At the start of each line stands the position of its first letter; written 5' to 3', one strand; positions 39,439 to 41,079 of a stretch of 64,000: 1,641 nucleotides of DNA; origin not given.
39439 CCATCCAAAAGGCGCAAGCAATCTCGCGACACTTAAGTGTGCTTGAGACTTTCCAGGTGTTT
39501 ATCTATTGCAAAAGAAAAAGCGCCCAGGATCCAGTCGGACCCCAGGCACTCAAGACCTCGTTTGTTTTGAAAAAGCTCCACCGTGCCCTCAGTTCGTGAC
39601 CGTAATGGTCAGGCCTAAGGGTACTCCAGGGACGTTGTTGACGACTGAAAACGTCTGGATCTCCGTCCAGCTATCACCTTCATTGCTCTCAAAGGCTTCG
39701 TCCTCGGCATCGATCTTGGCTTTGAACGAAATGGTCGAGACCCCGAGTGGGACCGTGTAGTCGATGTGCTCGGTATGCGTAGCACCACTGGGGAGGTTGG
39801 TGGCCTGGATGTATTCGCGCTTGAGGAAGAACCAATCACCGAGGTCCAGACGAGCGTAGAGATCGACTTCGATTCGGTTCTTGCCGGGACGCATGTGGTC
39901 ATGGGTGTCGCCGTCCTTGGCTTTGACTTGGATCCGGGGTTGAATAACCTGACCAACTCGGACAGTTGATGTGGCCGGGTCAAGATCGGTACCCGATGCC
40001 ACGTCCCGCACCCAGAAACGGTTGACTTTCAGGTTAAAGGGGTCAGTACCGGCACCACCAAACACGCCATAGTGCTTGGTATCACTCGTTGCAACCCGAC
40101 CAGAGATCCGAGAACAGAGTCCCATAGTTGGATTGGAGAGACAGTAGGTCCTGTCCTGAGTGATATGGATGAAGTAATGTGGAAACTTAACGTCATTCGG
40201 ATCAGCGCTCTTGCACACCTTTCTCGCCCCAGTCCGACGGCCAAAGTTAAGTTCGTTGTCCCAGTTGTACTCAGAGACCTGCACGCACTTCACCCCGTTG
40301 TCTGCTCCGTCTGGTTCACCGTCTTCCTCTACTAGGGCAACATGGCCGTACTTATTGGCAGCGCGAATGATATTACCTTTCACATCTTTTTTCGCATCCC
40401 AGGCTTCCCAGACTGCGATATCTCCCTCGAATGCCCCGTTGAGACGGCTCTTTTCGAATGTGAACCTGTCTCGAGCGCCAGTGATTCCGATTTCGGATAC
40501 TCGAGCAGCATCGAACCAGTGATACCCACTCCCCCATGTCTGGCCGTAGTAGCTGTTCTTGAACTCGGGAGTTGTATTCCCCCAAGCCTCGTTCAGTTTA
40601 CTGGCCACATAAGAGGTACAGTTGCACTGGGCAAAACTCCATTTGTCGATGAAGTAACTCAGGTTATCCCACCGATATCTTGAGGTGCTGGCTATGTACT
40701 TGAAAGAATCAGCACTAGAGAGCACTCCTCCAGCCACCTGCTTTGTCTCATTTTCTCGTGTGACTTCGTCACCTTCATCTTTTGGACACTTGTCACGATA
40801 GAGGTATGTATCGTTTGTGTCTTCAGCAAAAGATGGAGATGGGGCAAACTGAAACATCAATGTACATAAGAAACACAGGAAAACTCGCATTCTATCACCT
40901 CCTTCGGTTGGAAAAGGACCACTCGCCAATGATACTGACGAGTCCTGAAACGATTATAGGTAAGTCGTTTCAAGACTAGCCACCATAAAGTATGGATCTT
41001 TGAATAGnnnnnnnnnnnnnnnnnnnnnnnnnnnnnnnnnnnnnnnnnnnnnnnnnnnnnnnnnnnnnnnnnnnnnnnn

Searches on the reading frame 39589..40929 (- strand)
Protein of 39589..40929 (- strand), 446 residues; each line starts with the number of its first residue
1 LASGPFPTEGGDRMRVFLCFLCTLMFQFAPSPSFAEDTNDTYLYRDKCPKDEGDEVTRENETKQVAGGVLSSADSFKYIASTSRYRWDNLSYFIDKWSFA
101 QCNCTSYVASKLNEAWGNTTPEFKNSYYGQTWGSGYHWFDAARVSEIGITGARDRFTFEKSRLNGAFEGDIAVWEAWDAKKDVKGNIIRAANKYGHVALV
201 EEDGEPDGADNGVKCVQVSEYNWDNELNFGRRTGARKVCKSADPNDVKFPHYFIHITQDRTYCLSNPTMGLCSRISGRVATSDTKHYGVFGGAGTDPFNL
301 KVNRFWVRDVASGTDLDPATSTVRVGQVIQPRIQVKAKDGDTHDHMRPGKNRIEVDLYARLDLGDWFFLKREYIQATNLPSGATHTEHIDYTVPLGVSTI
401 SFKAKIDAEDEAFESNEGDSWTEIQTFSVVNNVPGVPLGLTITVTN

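Call 6: search_protein_families(library=pfam, proteins=[window:39589-40929:-], max_evalue=0.01)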
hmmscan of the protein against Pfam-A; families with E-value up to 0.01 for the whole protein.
window:39589-40929:- (446 aa): 1 family
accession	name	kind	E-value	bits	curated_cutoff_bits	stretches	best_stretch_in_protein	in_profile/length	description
PF05257.22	CHAP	-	7.1e-06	26.9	26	1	96-222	3-81/81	CHAP domain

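Call 75: search_protein_families(library=ncbifam, proteins=[window:39589-40890:-], max_evalue=0.01)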
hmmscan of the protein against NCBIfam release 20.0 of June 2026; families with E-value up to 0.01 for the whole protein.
window:39589-40890:- (433 aa): 0 families

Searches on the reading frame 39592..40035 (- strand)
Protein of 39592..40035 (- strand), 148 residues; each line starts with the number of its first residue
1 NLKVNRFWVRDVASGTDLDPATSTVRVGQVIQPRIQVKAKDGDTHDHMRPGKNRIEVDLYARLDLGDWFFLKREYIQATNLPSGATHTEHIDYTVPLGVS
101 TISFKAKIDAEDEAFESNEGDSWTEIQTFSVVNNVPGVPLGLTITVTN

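Call 45: search_protein_families(library=pfam, proteins=[window:39592-40035:-], max_evalue=10)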
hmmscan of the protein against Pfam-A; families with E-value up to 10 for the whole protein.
window:39592-40035:- (148 aa): 1 family
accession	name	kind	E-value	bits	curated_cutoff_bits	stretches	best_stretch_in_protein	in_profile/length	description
PF07705.17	CARDB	-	0.1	13.3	22.7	1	76-121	52-96/101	CARDB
